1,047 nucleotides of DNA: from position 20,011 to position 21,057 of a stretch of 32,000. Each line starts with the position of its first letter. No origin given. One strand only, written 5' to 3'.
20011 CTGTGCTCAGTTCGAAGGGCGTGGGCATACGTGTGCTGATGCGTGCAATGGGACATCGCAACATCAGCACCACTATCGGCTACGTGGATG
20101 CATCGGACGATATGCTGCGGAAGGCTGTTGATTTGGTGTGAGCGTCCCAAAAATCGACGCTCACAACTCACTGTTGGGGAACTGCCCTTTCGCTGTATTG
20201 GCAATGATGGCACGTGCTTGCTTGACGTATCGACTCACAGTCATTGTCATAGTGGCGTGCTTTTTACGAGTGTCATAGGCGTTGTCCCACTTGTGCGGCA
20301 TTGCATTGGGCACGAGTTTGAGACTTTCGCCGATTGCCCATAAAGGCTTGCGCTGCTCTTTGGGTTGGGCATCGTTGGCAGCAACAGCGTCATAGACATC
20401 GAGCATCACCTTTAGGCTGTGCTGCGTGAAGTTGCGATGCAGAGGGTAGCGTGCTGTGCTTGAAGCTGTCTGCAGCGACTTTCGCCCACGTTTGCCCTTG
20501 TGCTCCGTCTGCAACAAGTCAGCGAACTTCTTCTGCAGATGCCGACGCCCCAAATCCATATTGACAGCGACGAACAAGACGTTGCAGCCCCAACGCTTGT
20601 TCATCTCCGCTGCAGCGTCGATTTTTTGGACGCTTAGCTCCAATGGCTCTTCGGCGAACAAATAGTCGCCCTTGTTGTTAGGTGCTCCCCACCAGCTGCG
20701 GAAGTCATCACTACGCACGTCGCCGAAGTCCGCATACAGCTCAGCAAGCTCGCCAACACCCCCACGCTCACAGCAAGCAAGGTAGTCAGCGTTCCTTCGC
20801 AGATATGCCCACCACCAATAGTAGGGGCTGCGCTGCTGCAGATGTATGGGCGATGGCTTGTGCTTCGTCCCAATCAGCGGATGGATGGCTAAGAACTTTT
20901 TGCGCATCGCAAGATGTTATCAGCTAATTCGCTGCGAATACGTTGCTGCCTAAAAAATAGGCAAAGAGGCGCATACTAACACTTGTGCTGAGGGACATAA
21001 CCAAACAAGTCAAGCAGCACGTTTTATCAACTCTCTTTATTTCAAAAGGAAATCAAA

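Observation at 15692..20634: Family of 21-bp palindromic elements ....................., present in both non-coding DNA and CDSs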

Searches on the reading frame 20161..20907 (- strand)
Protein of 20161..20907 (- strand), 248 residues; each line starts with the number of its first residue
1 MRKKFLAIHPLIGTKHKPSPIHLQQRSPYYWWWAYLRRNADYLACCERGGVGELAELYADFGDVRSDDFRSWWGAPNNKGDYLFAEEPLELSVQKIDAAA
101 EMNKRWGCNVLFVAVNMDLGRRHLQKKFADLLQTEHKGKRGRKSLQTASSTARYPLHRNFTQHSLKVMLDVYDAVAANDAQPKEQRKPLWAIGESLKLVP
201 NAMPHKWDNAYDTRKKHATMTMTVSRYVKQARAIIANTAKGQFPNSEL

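Call 10: search_protein_families(library=pfam, proteins=[window:20161-20907:-], max_evalue=0.01)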
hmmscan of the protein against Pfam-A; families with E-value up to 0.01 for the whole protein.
window:20161-20907:- (248 aa): 0 families

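Call 11: search_protein_families(library=phrogs, proteins=[window:20161-20907:-], max_evalue=0.01)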
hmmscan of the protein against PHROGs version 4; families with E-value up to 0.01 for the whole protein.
window:20161-20907:- (248 aa): 1 family
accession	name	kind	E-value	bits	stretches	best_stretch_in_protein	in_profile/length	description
phrog_10732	-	unknown function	0.00084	20.3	0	67-94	29-56/83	-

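Call 14: find_homologous_proteins(query=window:20161-20907:-)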
Query window:20161-20907:- (248 aa): 760 proteins with E <= 0.001 among 935 candidates; the best 120 are listed.
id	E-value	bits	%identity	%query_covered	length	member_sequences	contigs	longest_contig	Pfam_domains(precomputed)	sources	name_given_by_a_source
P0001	2.5e-166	570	98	100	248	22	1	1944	-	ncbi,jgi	jgi:hypothetical protein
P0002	2.9e-162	556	95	100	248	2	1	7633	-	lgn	-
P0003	3.2e-160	550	94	100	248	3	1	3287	-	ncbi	-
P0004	4.8e-159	546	94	100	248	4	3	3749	-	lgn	-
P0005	1.1e-158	545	93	100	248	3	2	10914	-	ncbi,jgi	jgi:hypothetical protein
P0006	4.9e-157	539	92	100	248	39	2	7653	-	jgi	jgi:hypothetical protein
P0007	5.8e-157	539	92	100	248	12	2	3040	-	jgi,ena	jgi:hypothetical protein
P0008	1.5e-155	534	91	100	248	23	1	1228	-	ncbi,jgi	jgi:hypothetical protein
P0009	1.4e-154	531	92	100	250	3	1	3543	-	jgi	jgi:hypothetical protein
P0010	3.0e-153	527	91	100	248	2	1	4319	-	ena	-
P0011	4.0e-153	526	90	100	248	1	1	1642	-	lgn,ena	-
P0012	8.5e-152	522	89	100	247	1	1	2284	-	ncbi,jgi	jgi:hypothetical protein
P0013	1.5e-151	521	88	100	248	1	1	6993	-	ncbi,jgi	jgi:hypothetical protein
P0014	1.2e-148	512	87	100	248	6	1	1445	-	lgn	-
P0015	6.3e-142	490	84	100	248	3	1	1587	-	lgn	-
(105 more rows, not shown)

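Call 16: find_related_loci(query=A1, collection=genome_contigs, flank=10000)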
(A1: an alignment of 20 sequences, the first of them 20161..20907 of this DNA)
Query A1 (248 aa) in genome_contigs; peptide patterns used: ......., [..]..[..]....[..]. (x = any residue, [..] = any of these).
128 stretches matched a pattern; 43 encode a relative of the query (tblastn E <= 1e-3); 43 distinct loci.
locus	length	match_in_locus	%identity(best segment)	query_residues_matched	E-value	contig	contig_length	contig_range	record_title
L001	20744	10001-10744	91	1-248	9e-157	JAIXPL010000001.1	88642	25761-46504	MAG: Comamonadaceae bacterium isolate C1_MAG_00064 C1_MAG_00064_000000000057, whole genome shotgun sequence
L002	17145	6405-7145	63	1-247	2e-110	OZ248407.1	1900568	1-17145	Burkholderiaceae bacterium isolate MaE-M4 genome assembly, chromosome: MaE-M4-c1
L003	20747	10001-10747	58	1-248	3e-97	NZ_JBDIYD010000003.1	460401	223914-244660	Dechloromonas sp. ZS-1 D1_contig_3, whole genome shotgun sequence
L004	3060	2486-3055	61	1-190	4e-81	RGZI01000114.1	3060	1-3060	MAG: Actinomycetota bacterium isolate WBA_3_178 contig_100_113, whole genome shotgun sequence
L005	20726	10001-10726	47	1-244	8e-73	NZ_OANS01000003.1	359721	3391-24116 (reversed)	Polynucleobacter meluiroseus strain AP-Melu-1000-B4, whole genome shotgun sequence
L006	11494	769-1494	47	1-244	5e-73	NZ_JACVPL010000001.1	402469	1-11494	Polynucleobacter sp. Latsch14-2 NODE_1_length_402469_cov_149.82943, whole genome shotgun sequence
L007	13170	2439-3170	49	2-245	2e-71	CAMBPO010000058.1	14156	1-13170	MAG: Klebsiella pneumoniae isolate MiH-16apr19-207 genome assembly, contig: MiH-16apr19-C8388, whole genome shotgun sequ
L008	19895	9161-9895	48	1-246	3e-69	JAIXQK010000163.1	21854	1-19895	MAG: Oxalobacteraceae bacterium isolate C4_MAG_00025 pond_C4_MAG_00025_000000000122, whole genome shotgun sequence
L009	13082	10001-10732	45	1-246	8e-68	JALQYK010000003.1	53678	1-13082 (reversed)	MAG: Polynucleobacter sp. isolate HJF.22 HJF_593623, whole genome shotgun sequence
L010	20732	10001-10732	45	1-246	1e-66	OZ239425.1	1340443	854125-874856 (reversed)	Oxalobacteraceae bacterium isolate GE-M3 genome assembly, chromosome: GE-M3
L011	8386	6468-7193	45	1-244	4e-66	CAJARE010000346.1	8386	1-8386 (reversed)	MAG: uncultured beta proteobacterium isolate Loc090116-1m_bin-0087 genome assembly, contig: bin-0087:346/393, whole geno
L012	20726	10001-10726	45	1-244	6e-66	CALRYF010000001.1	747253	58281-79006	MAG: Polynucleobacter meluiroseus isolate JJ-MA1B5-281-2-mx-bin649 genome assembly, contig: JJ-MA1B5-281-C1, whole genom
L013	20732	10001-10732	43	1-246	5e-65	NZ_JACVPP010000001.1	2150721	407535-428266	Polynucleobacter sp. MWH-HuK1 2608692706, whole genome shotgun sequence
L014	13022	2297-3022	43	1-244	4e-64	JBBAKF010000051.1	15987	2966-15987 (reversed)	MAG: Polynucleobacter sp. isolate EUL_030 ctg52-EUL_030, whole genome shotgun sequence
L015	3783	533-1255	44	3-244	1e-63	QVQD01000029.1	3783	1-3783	MAG: Methylococcales bacterium isolate AMbin126 contig31229, whole genome shotgun sequence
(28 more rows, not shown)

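Call 23: search_solved_structures(query=A1, max_evalue=1)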
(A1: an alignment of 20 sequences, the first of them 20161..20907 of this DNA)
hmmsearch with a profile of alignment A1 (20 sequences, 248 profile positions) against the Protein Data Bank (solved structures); distinct sequences matched with E-value up to 1: 0.

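Call 31: predict_structure(alignment_id=A1)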
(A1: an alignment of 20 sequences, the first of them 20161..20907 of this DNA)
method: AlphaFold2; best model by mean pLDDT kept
length: 248 residues; sequences in the alignment: 20
mean_pLDDT: 69.7   pTM: 0.55
mean pLDDT of the five models: 69.7, 68.3, 66.2, 65.9, 65.3
residues with pLDDT >= 90: 46; 70-90: 87; 50-70: 69; < 50: 46
segments of 3 or more residues with pLDDT < 50: 1-11, 74-76, 78-90, 139-153, 244-246
pLDDT, mean of each block of 10 residues (from residue 1): 32 55 70 79 83 73 68 51 43 63 60 76 77 62 42 50 79 91 93 91 90 93 90 74 54
secondary structure, 60 per line:
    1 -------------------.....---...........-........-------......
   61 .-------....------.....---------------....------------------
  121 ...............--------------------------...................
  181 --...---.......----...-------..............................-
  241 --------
elements in order: H20-24 H28-38 H40-47 H55-61 H69-72 H79-83 H99-102 H121-135 H162-180 H189-195 H210-239

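Call 36: search_protein_families(library=ncbifam, proteins=[window:20161-20907:-], max_evalue=0.01)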
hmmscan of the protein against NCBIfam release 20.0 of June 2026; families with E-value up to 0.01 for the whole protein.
window:20161-20907:- (248 aa): 0 families

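Call 38: fold_search(model_id=the predicted structure, library=pdb)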
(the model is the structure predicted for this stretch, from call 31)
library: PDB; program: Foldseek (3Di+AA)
matches with E <= 10: 62; with E <= 0.001: 0
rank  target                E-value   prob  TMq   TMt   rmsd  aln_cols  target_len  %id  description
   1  9lry_B                1.1e+00  0.16  0.16  0.15  15.0       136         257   14  Straight and symmetrical filament of the spirochete periplasmic flagella of Leptospira biflexa (released 2025-12-24)
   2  9cpc_3G               2.5e+00  0.09  0.16  0.24  15.2       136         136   15  Atomic model of porcine brain ventricles cilia doublet microtubule (48-nm periodicity) (released 2024-10-23)
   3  8y41_A                2.8e+00  0.13  0.18  0.17  17.4       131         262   13  VcFadRqm, mutant protein of Fatty Acid Responsive Transcription Factor from Vibrio cholerae, in Complex with oleoyl-Co (released 2025-02-05)
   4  5x11_G                2.9e+00  0.04  0.15  0.20  24.5       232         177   11  Crystal structure of Bacillus subtilis PadR in complex with operator DNA (released 2017-11-22)
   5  5x11_C                3.6e+00  0.05  0.16  0.21  25.5       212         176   11  Crystal structure of Bacillus subtilis PadR in complex with operator DNA (released 2017-11-22)
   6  5x11_E                3.6e+00  0.04  0.15  0.20  24.4       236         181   12  Crystal structure of Bacillus subtilis PadR in complex with operator DNA (released 2017-11-22)
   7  5y8t_B                3.8e+00  0.05  0.16  0.22  24.2       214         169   10  Crystal structure of Bacillus subtilis PadR in complex with p-coumaric acid (released 2017-11-29)
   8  6mjp_G                4.2e+00  0.06  0.13  0.10  20.0       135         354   12  LptB(E163Q)FGC from Vibrio cholerae (released 2019-03-27)
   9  5x11_F                4.2e+00  0.04  0.16  0.21  25.3       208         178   10  Crystal structure of Bacillus subtilis PadR in complex with operator DNA (released 2017-11-22)
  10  7n6g_3W               4.4e+00  0.02  0.15  0.09  39.0       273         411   11  C1 of central pair (released 2022-05-18)
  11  6mma_D                4.8e+00  0.13  0.15  0.06  11.8        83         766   12  Diheteromeric NMDA receptor GluN1/GluN2A in the 'Extended' conformation, in complex with glycine and glutamate, in the (released 2018-11-28)
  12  8j0n_D                4.8e+00  0.06  0.16  0.23  22.6       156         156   10  cryo-EM structure of human EMC (released 2024-04-03)
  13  8sjd_D                5.1e+00  0.06  0.13  0.09  15.7       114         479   16  Cryo-EM structure of the Hermes transposase bound to two right-ends of its DNA transposon. (released 2023-08-02)
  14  5y8t_A                5.1e+00  0.04  0.16  0.23  23.9       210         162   12  Crystal structure of Bacillus subtilis PadR in complex with p-coumaric acid (released 2017-11-29)
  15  5y8t_C                5.1e+00  0.04  0.16  0.22  24.2       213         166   12  Crystal structure of Bacillus subtilis PadR in complex with p-coumaric acid (released 2017-11-29)
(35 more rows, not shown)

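Call 39: find_encoding_contigs(protein=P0005, flank=10000, max_places=4)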
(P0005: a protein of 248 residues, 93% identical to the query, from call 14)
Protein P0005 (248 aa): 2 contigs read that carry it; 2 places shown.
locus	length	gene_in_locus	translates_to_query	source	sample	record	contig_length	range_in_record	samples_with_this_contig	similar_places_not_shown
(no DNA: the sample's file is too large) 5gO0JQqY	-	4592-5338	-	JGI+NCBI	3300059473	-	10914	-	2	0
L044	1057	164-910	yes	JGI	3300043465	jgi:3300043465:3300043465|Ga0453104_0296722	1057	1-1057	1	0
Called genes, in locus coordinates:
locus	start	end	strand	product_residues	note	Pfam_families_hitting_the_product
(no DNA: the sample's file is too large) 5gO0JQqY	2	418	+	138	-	?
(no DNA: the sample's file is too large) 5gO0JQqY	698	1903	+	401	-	-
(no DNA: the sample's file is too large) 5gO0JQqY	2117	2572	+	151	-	-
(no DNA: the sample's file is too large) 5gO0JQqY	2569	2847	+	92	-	-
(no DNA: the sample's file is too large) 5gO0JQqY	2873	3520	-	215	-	-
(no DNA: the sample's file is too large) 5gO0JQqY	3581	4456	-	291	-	-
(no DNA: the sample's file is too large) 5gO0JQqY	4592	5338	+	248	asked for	-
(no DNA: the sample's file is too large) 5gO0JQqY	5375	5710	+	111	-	-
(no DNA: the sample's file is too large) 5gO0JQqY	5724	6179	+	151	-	-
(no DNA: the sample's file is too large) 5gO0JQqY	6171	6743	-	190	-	PF00589:Phage_integrase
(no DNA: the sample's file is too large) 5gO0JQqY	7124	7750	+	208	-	-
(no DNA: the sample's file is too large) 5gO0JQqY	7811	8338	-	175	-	-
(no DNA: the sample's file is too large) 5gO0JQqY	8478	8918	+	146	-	PF20346:DUF6641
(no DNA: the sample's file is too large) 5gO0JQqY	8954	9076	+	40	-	-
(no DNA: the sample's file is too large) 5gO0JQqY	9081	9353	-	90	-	-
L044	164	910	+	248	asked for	-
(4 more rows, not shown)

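Call 40: find_encoding_contigs(protein=P0002, flank=10000, max_places=4)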
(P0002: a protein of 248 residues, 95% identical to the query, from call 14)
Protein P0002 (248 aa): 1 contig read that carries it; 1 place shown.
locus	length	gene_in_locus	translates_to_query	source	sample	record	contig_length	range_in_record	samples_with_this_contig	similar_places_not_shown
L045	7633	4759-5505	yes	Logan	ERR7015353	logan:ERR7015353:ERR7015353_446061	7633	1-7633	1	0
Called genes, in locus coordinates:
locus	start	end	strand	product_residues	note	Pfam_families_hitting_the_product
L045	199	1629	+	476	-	-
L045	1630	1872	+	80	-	-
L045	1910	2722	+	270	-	-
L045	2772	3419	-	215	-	-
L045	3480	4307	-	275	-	-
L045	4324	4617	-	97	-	-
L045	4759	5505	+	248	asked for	-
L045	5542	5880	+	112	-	-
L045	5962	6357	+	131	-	-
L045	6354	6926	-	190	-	PF00589:Phage_integrase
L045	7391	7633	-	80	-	?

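Call 50: find_related_loci(query=window:20161-20907:-, collection=metagenome_contigs, flank=10000)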
Query window:20161-20907:- (248 aa) in metagenome_contigs; peptide patterns used: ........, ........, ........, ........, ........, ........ (x = any residue, [..] = any of these).
260 stretches matched a pattern; 231 encode a relative of the query (tblastn E <= 1e-3); the best 80 are kept; 80 distinct loci.
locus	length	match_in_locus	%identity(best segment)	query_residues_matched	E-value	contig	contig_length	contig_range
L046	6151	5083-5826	96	1-248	1e-167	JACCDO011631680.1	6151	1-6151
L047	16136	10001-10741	95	1-247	3e-164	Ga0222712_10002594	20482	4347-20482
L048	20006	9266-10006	94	1-247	7e-163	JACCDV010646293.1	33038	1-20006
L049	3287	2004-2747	94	1-248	8e-171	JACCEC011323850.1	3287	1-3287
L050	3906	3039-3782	90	1-248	5e-163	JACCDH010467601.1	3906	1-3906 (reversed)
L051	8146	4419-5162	90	1-248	4e-157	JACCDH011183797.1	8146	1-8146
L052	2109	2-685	96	21-248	4e-162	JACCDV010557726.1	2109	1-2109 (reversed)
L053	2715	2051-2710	98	1-220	7e-157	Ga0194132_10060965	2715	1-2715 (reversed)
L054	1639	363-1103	82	1-248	2e-153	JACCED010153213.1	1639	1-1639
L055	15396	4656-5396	79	1-248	6e-136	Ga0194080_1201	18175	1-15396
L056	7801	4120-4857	77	1-247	3e-132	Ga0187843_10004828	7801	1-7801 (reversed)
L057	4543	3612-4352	74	1-247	3e-129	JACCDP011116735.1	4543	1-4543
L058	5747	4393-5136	70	1-248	2e-122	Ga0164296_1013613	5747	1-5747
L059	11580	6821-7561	72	1-247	7e-121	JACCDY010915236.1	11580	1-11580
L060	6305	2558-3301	68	1-248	2e-120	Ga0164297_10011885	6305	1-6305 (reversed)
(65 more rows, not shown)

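Call 67: search_protein_families(library=padloc, proteins=[window:20161-20907:-], max_evalue=0.01)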
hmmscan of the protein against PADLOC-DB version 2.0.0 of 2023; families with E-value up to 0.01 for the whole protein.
window:20161-20907:- (248 aa): 0 families

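Call 70: search_dna_similar(query=window:20161-20907:-, collection=plasmids, mode=protein, max_evalue=0.001)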
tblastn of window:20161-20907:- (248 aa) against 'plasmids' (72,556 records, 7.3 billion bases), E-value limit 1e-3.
Records with a match: 3; places in all: 3; records where one place covers at least 80% of the query: 0.
Best place of each record, by identity: <60% 3.
By first word of the organism name: Bradyrhizobium 3.
By predicted mobility (MOB-suite, as given by PLSDB): mobilizable 2; conjugative 1.
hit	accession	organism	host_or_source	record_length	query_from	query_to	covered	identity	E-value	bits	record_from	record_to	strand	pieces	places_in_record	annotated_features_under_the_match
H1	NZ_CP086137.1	Bradyrhizobium barranii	Glycine max cv. AC Orford,Cell ...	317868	50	244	79%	30.3%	4e-17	87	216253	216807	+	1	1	hypothetical protein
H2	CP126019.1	Bradyrhizobium japonicum USDA 123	Glycine max,soybean,root nodule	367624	50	244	79%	30.3%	1e-16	86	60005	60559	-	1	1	hypothetical protein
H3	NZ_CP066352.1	Bradyrhizobium japonicum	Glycine max,DNA isolated from pure ...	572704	50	244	79%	30.3%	1e-16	86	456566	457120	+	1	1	hypothetical protein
